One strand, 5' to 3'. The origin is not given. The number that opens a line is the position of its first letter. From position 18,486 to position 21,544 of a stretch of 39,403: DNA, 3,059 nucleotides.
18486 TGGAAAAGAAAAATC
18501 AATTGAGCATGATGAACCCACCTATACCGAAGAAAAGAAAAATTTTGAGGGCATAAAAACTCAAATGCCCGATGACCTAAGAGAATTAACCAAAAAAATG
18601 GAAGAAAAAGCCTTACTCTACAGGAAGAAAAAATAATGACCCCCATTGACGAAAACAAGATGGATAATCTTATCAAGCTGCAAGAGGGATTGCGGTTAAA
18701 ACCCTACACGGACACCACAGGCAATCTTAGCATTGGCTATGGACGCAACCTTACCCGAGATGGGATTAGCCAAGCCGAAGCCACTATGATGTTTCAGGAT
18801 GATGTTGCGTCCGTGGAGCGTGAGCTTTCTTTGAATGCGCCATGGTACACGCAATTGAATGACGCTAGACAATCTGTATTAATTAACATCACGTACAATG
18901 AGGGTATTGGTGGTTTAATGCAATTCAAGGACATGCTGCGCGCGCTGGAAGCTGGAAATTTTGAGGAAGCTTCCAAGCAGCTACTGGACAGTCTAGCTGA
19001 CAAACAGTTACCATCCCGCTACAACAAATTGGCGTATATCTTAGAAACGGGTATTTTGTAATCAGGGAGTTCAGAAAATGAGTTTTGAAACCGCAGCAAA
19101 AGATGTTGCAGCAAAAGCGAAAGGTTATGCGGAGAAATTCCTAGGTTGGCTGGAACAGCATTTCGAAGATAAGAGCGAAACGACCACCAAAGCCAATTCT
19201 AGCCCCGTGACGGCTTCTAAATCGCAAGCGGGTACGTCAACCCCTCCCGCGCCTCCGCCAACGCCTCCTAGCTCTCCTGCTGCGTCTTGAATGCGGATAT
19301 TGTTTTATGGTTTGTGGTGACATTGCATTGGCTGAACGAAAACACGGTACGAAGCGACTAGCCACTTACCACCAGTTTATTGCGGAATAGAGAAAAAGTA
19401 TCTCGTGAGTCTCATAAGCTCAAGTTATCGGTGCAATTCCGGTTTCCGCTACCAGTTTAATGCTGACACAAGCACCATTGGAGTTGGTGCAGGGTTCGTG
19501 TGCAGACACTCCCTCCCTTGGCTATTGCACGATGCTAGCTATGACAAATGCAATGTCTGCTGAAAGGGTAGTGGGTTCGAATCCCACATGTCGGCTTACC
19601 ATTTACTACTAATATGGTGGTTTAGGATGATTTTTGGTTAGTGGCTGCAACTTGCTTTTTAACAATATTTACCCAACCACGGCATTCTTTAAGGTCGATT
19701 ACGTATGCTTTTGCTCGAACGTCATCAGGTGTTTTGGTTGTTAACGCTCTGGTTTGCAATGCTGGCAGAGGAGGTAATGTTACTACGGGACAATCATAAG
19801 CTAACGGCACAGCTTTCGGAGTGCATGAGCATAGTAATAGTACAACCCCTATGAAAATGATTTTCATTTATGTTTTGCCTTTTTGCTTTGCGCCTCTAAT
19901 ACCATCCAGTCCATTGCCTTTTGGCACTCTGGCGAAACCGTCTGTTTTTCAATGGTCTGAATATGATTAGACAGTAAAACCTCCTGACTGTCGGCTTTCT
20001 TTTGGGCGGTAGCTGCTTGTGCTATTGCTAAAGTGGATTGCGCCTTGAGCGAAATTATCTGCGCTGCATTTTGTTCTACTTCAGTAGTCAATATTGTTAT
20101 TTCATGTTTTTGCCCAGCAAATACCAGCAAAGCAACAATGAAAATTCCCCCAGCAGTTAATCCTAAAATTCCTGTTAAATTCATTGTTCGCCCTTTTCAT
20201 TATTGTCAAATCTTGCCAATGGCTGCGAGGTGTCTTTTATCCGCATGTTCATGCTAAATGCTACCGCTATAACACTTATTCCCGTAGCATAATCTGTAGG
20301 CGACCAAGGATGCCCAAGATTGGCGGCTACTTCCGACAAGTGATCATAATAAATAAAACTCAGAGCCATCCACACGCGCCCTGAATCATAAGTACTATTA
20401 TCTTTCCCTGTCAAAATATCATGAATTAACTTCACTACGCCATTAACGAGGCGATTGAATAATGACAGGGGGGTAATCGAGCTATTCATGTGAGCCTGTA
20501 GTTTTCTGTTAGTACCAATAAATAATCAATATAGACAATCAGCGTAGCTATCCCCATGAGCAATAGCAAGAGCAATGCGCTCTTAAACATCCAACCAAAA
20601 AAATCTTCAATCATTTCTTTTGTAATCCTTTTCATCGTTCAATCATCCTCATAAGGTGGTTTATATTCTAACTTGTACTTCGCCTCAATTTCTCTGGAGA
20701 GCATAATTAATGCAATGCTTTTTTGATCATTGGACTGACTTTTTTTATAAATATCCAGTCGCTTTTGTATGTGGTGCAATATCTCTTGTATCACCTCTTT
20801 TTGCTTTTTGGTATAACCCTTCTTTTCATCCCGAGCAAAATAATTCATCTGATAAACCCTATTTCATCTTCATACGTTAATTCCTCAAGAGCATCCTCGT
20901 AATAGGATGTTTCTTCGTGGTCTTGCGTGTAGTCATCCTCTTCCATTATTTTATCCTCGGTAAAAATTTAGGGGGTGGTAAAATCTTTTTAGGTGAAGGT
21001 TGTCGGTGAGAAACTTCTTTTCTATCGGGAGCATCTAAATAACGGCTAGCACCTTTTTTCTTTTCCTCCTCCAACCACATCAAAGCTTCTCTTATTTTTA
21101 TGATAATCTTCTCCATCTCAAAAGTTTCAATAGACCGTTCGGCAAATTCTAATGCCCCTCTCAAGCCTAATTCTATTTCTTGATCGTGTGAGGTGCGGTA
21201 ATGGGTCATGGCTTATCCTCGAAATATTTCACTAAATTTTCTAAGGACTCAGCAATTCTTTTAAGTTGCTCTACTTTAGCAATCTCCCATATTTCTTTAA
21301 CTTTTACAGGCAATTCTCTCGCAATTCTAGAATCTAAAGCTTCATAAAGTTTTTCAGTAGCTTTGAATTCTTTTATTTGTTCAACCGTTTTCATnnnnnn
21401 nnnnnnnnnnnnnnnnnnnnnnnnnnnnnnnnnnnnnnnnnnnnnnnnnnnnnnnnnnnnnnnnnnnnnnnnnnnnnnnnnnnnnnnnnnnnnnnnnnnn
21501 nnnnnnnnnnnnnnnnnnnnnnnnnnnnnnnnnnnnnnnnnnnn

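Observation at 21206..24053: Tandem, strongly diverged array of ~60-aa '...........IDSED' paralogs in the leftward early operon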

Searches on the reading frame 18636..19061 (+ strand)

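Call 45: search_protein_families(library=pfam, max_evalue=0.01, proteins=[window:18636-19061:+])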
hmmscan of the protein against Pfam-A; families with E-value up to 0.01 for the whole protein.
window:18636-19061:+ (141 aa): 1 family
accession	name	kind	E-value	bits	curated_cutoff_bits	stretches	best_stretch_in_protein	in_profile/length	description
PF00959.24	Phage_lysozyme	-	2e-14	54.4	22.3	1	16-117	3-105/125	Phage lysozyme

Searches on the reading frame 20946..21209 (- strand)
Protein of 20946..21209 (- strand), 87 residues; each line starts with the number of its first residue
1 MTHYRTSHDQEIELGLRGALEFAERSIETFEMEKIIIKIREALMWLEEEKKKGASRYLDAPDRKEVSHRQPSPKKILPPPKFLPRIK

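Call 44: search_protein_families(library=pfam, max_evalue=0.01, proteins=[window:20946-21209:-])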
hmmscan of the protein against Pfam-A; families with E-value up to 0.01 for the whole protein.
window:20946-21209:- (87 aa): 0 families

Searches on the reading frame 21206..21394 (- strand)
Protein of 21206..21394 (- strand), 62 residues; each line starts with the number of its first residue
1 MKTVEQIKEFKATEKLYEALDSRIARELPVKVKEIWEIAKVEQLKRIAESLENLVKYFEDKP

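Call 4: search_protein_families(library=pfam, max_evalue=1, proteins=[window:21209-21394:-])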
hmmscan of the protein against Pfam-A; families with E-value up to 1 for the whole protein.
seq(62 aa): 2 families
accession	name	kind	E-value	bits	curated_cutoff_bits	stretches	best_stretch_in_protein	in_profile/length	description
PF05003.17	DUF668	-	0.1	13.5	24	1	10-53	30-75/89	Protein of unknown function (DUF668)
PF15613.11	WSD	-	0.1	13.2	25.4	0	6-31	37-62/69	Williams-Beuren syndrome DDT (WSD), D-TOX E motif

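Call 5: search_protein_families(library=phrogs, max_evalue=0.1, proteins=[window:21209-21394:-])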
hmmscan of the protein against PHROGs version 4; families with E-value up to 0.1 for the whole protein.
seq(62 aa): 1 family
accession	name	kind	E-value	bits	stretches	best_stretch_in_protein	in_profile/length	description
phrog_27412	-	unknown function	0.07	14.4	1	7-60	11-64/94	-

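Call 80: predict_structure(protein=window:21206-21394:-)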
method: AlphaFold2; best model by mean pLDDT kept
length: 62 residues; sequences in the alignment: 1
mean_pLDDT: 91.7   pTM: 0.45
mean pLDDT of the five models: 91.7, 81.7, 80.1, 75.9, 67.8
residues with pLDDT >= 90: 51; 70-90: 9; 50-70: 2; < 50: 0
segments of 3 or more residues with pLDDT < 50: none
pLDDT, mean of each block of 10 residues (from residue 1): 83 94 92 93 96 96 70
secondary structure, 60 per line:
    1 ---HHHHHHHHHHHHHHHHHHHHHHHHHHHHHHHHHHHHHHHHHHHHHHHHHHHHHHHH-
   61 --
elements in order: H4-59
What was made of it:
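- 21206..21394 (-): Member H (62 aa), a probable diverged member. Canonical N-terminus, shortened C-terminal motif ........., Pro29 in mid-sequence. Single-sequence AlphaFold2 was uninformative: one long helix, pTM 0.45 (call 80).
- On Unnamed 'MKTxEQ...IDSED' hairpin family: The single-sequence model of H was one long helix (pTM 0.45, call 80).
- Tried and rejected: A single-sequence AlphaFold2 run on H was uninformative (call 80).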
